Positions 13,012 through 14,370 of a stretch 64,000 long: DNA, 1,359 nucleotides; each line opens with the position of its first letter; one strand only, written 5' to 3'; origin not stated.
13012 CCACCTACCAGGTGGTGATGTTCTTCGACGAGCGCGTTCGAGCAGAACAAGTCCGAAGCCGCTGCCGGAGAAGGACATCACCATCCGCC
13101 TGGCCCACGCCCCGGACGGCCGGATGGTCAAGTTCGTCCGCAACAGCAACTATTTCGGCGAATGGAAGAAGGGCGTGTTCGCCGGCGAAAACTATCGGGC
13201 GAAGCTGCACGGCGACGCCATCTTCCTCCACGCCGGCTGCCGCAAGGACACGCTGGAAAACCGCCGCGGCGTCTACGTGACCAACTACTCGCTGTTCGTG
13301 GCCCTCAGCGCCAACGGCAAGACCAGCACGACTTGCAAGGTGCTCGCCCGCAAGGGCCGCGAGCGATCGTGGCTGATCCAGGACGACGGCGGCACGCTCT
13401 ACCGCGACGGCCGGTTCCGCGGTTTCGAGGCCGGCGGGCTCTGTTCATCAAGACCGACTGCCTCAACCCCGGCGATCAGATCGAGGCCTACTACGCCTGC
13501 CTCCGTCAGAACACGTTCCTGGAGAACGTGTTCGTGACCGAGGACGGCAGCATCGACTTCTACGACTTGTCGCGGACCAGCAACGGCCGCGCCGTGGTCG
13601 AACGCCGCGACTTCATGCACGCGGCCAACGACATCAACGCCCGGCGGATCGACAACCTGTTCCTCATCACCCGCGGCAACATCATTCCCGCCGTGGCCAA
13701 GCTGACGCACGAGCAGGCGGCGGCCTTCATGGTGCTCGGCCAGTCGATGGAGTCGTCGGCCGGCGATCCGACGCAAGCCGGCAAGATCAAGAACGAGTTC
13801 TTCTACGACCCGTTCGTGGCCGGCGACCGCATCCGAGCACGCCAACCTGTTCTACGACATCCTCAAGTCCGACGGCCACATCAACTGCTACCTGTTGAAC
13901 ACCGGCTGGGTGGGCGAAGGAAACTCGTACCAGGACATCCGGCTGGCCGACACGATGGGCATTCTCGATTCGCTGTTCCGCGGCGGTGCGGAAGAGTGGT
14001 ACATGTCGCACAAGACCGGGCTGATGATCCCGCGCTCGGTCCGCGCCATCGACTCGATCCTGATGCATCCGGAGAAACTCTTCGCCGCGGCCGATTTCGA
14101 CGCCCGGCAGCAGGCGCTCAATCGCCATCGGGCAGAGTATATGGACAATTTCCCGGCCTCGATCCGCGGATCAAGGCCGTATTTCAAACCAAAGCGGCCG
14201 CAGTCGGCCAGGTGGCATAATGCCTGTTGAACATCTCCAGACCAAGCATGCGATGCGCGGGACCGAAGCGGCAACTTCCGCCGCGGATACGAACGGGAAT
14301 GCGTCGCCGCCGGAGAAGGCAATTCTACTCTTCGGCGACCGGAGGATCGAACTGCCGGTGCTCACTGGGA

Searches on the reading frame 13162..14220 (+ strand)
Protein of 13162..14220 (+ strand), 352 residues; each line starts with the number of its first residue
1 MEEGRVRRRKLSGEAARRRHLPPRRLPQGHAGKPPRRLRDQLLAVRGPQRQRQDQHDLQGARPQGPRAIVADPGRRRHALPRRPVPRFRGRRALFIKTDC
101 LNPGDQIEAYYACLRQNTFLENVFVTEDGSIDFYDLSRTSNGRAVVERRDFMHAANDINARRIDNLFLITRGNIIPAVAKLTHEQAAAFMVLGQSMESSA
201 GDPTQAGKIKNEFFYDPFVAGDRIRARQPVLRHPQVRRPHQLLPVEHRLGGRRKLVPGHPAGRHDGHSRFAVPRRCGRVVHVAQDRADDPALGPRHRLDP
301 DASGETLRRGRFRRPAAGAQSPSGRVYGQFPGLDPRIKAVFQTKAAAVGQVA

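Call 53: search_protein_families(library=pfam, proteins=[window:13162-14220:+], max_evalue=0.001)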
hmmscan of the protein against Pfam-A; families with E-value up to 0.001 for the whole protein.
window:13162-14220:+ (352 aa): 1 family
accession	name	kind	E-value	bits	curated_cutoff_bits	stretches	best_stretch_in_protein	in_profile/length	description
PF01293.25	PEPCK_ATP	-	5.5e-14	52.2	26.5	1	95-199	255-361/465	Phosphoenolpyruvate carboxykinase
